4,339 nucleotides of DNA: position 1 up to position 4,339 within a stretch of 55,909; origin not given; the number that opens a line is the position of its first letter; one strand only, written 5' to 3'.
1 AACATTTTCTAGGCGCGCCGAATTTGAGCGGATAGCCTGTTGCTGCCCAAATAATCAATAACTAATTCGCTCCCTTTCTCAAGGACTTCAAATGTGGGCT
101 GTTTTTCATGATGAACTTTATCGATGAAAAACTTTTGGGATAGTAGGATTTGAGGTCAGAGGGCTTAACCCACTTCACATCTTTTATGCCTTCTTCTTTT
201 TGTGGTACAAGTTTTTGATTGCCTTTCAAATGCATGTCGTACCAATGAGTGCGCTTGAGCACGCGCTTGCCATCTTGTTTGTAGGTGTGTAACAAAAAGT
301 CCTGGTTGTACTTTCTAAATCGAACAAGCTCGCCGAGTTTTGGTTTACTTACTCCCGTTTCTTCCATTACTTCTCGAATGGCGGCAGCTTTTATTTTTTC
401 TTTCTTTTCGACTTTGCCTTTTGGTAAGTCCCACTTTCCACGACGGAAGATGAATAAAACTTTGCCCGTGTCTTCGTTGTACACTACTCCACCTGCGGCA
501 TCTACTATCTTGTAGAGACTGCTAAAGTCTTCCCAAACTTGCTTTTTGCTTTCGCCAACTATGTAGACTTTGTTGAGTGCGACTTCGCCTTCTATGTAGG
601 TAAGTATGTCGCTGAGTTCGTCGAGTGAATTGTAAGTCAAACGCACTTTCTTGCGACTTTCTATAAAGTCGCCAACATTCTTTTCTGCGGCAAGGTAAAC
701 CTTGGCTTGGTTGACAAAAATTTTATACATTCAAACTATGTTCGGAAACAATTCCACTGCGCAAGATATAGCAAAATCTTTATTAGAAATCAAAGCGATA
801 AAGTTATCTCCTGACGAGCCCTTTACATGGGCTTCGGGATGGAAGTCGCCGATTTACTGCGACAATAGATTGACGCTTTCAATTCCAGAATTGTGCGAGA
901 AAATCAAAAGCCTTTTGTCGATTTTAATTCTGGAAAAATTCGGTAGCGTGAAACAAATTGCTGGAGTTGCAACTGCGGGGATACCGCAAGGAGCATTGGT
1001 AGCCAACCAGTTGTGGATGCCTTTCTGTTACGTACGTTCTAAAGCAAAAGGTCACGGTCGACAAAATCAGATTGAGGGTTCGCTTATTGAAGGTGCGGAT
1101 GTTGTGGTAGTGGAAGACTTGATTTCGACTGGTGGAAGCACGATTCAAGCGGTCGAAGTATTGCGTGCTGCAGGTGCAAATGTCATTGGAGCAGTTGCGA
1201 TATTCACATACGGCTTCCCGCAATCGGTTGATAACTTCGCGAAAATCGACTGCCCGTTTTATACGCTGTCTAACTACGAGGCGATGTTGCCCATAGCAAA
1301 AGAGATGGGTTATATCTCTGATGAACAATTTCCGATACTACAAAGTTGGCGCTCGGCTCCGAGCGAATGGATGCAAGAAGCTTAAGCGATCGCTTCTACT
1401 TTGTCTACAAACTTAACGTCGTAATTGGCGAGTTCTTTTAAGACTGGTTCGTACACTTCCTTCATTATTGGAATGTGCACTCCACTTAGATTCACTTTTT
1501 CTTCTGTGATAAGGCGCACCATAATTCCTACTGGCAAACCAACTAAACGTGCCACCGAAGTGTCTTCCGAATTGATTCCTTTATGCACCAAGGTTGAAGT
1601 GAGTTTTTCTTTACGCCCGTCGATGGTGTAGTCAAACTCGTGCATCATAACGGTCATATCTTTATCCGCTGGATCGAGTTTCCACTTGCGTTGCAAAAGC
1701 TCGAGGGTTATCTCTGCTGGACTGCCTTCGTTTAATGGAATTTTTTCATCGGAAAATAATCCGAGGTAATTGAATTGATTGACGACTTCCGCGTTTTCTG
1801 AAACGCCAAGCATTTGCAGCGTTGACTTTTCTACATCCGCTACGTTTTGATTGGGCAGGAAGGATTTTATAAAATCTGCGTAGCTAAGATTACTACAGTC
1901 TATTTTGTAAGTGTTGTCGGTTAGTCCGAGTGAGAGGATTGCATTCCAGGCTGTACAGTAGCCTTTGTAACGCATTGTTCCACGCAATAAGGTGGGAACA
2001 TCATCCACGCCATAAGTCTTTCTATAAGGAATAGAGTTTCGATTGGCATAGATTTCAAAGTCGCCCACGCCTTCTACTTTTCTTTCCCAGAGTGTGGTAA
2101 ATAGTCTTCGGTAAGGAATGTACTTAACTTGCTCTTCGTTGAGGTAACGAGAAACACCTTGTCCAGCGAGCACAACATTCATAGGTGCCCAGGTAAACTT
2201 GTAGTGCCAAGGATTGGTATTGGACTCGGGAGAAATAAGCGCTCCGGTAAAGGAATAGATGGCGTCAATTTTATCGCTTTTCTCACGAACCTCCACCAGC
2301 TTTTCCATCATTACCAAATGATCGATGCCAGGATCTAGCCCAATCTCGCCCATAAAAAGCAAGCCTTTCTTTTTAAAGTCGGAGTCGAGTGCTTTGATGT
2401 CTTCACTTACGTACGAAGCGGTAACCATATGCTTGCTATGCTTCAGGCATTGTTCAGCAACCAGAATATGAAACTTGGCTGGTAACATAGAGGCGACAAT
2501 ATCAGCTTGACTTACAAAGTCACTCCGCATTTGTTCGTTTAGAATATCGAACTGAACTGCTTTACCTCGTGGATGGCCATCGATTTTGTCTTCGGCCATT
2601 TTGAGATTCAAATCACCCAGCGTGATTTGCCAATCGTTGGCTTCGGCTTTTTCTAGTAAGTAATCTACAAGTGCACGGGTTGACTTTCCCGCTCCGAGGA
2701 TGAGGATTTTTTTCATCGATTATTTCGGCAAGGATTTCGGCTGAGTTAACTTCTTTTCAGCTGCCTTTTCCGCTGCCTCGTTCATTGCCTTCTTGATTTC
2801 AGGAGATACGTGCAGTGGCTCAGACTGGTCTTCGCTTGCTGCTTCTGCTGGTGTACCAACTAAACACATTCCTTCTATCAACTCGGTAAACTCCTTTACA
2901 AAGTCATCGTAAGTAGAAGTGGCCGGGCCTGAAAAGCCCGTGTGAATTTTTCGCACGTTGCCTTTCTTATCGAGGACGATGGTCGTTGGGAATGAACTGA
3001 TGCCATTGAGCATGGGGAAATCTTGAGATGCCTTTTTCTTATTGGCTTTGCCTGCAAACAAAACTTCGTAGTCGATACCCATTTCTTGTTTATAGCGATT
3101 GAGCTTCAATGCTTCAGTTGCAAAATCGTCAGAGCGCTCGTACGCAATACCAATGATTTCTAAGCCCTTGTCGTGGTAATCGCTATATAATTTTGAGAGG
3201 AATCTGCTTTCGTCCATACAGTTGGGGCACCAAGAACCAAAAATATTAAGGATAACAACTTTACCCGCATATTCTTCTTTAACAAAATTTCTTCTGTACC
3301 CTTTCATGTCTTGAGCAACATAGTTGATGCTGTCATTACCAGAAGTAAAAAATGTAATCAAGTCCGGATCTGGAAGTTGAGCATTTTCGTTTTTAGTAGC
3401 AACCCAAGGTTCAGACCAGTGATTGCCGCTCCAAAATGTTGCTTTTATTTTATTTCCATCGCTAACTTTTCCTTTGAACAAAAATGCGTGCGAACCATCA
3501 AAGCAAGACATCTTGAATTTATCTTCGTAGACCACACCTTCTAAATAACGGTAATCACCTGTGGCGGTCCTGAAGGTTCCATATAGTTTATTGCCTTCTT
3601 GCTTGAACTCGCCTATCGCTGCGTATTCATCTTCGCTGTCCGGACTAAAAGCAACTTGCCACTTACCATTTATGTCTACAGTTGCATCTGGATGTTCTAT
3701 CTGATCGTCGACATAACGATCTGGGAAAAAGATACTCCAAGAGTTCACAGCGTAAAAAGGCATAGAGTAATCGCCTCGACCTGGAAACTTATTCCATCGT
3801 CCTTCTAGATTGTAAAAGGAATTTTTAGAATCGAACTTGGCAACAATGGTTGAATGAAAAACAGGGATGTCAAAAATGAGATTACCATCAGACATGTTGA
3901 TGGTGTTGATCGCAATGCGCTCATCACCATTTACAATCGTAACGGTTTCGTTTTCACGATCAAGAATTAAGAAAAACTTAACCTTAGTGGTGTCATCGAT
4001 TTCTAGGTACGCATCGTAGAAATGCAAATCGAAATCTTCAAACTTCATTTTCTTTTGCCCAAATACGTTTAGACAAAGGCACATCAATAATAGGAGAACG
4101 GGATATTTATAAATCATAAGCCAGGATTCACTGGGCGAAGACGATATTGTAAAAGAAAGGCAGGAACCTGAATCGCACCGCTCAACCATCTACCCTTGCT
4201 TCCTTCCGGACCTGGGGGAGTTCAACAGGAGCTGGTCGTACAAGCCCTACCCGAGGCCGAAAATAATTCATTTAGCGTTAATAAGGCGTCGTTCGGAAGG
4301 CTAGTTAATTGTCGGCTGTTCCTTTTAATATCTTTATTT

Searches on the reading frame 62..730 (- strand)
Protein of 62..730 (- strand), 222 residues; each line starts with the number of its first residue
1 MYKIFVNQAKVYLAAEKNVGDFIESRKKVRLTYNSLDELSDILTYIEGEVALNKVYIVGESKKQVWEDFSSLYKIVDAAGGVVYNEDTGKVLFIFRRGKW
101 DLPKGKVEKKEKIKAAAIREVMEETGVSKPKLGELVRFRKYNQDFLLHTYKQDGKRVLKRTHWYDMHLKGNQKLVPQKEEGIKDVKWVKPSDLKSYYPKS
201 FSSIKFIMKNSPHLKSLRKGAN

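Call 44: search_protein_families(library=pfam, proteins=[window:62-730:-], max_evalue=0.001)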
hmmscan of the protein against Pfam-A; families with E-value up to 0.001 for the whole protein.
window:62-730:- (222 aa): 1 family
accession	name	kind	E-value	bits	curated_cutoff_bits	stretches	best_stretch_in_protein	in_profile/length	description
PF00293.34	NUDIX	-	7.1e-20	71.8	21.1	1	77-196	4-120/134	NUDIX domain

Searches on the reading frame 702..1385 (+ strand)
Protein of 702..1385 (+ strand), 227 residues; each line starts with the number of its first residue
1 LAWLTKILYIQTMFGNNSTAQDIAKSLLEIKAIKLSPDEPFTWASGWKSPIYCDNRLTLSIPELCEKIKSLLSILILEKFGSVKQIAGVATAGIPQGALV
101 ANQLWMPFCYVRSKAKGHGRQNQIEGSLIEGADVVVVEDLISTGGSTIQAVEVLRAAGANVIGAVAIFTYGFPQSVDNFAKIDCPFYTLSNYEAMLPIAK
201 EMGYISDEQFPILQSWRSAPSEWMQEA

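Call 44: search_protein_families(library=pfam, proteins=[window:702-1385:+], max_evalue=0.001)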
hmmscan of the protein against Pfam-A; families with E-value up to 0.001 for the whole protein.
window:702-1385:+ (227 aa): 1 family
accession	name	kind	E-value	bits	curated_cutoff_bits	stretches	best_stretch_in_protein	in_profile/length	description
PF00156.33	Pribosyltran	-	6.7e-14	51.9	26.3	1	61-169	8-125/158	Phosphoribosyl transferase domain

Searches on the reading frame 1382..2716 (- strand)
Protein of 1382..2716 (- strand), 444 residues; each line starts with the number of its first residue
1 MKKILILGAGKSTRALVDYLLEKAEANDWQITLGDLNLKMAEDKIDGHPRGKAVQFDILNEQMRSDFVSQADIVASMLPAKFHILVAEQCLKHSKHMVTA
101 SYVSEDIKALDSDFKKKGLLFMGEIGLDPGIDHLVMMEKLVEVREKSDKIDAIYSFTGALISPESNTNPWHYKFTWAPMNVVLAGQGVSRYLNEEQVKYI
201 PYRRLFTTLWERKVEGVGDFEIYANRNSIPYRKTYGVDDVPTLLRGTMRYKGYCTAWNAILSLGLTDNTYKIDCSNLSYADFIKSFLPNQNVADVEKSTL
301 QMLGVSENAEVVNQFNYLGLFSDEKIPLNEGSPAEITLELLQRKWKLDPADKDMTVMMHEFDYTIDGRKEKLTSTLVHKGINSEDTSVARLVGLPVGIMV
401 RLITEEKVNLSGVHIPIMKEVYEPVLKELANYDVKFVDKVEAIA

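Call 37: list_cluster_members(proteins=[window:1382-2716:-, window:2720-4189:-, window:4365-6002:+, window:6712-7773:+, window:9045-9806:-, window:12182-12946:+, window:20271-21518:-, window:22448-23065:+, window:23871-25211:-, window:26589-27320:+])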
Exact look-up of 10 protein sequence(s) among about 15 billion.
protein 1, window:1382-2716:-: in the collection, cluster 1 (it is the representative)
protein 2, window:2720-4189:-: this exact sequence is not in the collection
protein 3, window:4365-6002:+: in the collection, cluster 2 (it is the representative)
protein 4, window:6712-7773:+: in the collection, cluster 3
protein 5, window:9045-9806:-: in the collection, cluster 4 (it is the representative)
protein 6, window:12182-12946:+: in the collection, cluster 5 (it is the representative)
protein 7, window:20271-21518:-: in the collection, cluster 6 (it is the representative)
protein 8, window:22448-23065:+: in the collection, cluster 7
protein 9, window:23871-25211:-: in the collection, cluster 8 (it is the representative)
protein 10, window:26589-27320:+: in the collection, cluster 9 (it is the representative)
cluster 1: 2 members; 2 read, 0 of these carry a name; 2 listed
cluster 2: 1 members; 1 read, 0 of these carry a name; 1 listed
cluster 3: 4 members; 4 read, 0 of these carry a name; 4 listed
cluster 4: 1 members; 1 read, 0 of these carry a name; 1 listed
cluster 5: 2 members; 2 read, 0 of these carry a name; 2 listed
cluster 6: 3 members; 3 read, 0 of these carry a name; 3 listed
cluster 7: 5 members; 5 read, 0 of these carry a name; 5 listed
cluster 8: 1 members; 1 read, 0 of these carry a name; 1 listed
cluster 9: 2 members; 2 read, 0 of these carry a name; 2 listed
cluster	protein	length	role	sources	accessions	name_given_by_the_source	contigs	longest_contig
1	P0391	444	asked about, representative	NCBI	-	-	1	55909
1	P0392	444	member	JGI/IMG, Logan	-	-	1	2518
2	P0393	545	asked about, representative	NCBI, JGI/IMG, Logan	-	-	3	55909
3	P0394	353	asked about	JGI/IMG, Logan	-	-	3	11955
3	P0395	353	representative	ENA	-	-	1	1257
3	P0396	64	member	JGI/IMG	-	-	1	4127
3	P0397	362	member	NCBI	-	-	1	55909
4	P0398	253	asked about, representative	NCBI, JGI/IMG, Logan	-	-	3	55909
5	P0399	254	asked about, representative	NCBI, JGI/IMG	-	-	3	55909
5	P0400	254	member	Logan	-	-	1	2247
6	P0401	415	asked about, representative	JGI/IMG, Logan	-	-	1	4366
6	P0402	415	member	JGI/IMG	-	-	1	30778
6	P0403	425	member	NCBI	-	-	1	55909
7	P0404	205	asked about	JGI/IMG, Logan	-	-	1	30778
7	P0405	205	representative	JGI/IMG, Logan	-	-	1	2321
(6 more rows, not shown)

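Call 44: search_protein_families(library=pfam, proteins=[window:1382-2716:-], max_evalue=0.001)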
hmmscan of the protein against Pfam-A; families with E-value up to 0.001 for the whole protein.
window:1382-2716:- (444 aa): 2 families
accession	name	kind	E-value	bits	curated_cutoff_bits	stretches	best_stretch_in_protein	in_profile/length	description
PF16653.10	Sacchrp_dh_C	-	1.9e-63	215.5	31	1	126-431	1-262/265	Saccharopine dehydrogenase C-terminal domain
PF03435.24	Sacchrp_dh_NADP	-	2.4e-14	54.2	25.1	1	4-121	1-128/129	Saccharopine dehydrogenase NADP binding domain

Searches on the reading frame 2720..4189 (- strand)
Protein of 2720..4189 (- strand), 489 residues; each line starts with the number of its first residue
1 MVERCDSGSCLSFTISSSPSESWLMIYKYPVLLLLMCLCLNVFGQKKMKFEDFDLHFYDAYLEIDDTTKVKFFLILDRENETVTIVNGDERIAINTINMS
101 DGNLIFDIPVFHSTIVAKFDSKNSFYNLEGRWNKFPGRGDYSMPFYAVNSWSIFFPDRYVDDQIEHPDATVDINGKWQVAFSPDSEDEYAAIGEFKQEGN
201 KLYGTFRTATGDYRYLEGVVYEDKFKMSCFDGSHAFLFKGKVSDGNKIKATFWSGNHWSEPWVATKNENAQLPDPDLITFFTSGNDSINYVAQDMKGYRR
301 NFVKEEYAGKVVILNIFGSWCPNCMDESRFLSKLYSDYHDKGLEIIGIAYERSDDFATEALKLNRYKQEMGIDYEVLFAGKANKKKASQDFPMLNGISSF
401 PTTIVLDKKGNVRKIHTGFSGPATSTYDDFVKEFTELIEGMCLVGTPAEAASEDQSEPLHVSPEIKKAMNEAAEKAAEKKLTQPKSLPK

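Call 44: search_protein_families(library=pfam, proteins=[window:2720-4189:-], max_evalue=0.001)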
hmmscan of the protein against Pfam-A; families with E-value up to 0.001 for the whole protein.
window:2720-4189:- (489 aa): 4 families
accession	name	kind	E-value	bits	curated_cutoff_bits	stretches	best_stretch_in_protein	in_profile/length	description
PF08534.16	Redoxin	-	4.8e-14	52.8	26.6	1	304-427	23-144/148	Redoxin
PF00578.27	AhpC-TSA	-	3.2e-13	50.1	26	1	300-414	16-123/124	AhpC/TSA family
PF13905.12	Thioredoxin_8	-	5.2e-10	40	27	1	309-412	1-94/94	Thioredoxin-like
PF13098.12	Thioredoxin_2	-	0.00087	20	27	0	309-421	5-96/104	Thioredoxin-like domain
